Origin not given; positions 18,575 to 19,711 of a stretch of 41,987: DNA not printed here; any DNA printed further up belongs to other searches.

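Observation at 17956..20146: TPR + GT9-like glycosyltransferase and a second TPR protein head the same operon as the barrel/cargo pair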

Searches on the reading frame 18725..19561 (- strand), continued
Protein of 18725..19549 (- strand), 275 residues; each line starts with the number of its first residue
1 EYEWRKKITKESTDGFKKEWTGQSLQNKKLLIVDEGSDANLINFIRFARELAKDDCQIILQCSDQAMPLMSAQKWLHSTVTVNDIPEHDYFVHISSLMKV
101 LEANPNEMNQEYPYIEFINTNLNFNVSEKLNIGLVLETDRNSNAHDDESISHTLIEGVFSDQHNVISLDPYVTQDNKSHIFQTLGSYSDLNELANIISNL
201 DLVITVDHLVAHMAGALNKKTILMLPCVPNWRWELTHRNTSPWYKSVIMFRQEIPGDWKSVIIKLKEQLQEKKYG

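Call 46: find_encoding_contigs(protein=P0074, flank=6000, max_places=2)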
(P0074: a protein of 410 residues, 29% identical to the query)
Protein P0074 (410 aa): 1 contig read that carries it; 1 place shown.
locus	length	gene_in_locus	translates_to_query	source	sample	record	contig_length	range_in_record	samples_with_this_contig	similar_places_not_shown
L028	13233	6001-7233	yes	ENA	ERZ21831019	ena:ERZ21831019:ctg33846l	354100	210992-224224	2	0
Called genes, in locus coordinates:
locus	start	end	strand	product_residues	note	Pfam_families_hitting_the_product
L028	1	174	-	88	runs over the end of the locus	-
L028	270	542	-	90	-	-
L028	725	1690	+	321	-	-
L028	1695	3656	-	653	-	PF16177:ACAS_N, PF00501:AMP-binding, PF13193:AMP-binding_C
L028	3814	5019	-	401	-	PF00999:Na_H_Exchanger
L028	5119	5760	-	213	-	-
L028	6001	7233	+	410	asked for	PF13424:TPR_12 (weak), PF13432:TPR_16 (weak), PF00515:TPR_1, PF07719:TPR_2 (weak), PF13424:TPR_12, PF13414:TPR_11, PF14559:TPR_19, PF00515:TPR_1, +9 more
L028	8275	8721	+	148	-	-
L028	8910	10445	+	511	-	-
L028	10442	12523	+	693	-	PF03983:SHD1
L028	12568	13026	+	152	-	-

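Call 61: find_encoding_contigs(protein=P0047, flank=8000, max_places=1)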
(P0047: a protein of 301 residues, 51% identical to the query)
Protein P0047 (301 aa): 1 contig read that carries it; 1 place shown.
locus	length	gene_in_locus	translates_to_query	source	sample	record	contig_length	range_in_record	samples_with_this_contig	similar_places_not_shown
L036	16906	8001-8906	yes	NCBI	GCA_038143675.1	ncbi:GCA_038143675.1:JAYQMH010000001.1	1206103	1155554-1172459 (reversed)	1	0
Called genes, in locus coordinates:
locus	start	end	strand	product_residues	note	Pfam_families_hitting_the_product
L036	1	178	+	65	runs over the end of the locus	-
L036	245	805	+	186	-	PF00348:polyprenyl_synt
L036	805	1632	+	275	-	PF00106:adh_short, PF13561:adh_short_C2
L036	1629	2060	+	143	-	-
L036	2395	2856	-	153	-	PF02493:MORN (weak)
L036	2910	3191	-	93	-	PF01568:Molydop_binding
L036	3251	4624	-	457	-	PF00384:Molybdopterin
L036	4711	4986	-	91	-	PF04879:Molybdop_Fe4S4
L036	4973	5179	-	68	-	PF13187:Fer4_9 (weak), PF12838:Fer4_7 (weak), PF12797:Fer4_2 (weak), PF00037:Fer4, PF12837:Fer4_6 (weak), PF13237:Fer4_10 (weak)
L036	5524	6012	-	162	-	PF07992:Pyr_redox_2 (weak)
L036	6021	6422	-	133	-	PF06690:HcgC (weak), PF07992:Pyr_redox_2, PF01262:AlaDh_PNT_C (weak), PF01946:Thi4 (weak), PF00070:Pyr_redox, PF01266:DAO, PF12831:FAD_oxidored, PF13450:NAD_binding_8, +3 more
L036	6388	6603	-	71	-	PF14691:Fer4_20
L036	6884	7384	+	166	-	PF07040:DUF1326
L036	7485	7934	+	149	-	PF13414:TPR_11 (faint), PF25063:ARM_TT21_C (weak), PF07719:TPR_2 (faint), PF13181:TPR_8 (faint), PF13424:TPR_12 (faint), PF13432:TPR_16 (faint), PF12895:ANAPC3 (faint), PF00515:TPR_1 (weak), +1 more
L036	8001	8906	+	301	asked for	-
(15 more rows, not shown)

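Call 68: list_cluster_members(proteins=[P0013, P0018, P0022, P0036, P0048, P0137, P0033])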
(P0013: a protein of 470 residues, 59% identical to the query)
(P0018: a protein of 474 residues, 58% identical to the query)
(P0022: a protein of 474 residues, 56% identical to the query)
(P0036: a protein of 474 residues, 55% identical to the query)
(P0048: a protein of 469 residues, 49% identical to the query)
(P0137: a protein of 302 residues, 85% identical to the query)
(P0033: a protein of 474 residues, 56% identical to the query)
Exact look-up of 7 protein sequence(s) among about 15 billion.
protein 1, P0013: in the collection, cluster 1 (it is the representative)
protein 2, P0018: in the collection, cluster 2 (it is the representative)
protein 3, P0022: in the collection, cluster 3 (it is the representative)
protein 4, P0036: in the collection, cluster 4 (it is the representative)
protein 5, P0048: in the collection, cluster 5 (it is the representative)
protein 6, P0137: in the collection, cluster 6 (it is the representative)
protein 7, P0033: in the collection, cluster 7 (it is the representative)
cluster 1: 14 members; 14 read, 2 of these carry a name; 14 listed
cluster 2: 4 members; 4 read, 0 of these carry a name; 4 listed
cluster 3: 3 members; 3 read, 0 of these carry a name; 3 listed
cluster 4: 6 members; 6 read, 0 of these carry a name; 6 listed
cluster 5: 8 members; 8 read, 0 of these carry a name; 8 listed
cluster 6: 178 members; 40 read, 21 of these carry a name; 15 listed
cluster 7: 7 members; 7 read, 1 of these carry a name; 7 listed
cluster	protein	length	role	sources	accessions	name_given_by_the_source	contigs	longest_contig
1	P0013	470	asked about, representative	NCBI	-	-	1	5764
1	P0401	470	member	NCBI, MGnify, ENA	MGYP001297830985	CR=1 FL=1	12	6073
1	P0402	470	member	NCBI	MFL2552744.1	MAG: tetratricopeptide repeat protein [Gammaproteobacteria bacterium]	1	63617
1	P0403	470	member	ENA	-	-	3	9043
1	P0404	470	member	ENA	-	-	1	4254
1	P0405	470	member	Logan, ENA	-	-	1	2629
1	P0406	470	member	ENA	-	-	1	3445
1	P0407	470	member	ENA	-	-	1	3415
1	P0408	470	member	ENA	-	-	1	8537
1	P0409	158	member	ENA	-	-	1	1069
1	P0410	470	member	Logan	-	-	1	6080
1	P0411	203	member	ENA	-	-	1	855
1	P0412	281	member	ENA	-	-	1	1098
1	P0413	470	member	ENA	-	-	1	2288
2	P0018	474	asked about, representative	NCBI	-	-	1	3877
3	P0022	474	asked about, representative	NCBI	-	-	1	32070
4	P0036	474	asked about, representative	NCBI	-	-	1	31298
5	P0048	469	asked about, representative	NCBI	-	-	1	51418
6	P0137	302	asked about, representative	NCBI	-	-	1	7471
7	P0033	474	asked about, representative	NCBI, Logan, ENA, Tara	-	strand:+ start:1221 stop:2645 length:1425 start_codon:yes stop_codon:yes ...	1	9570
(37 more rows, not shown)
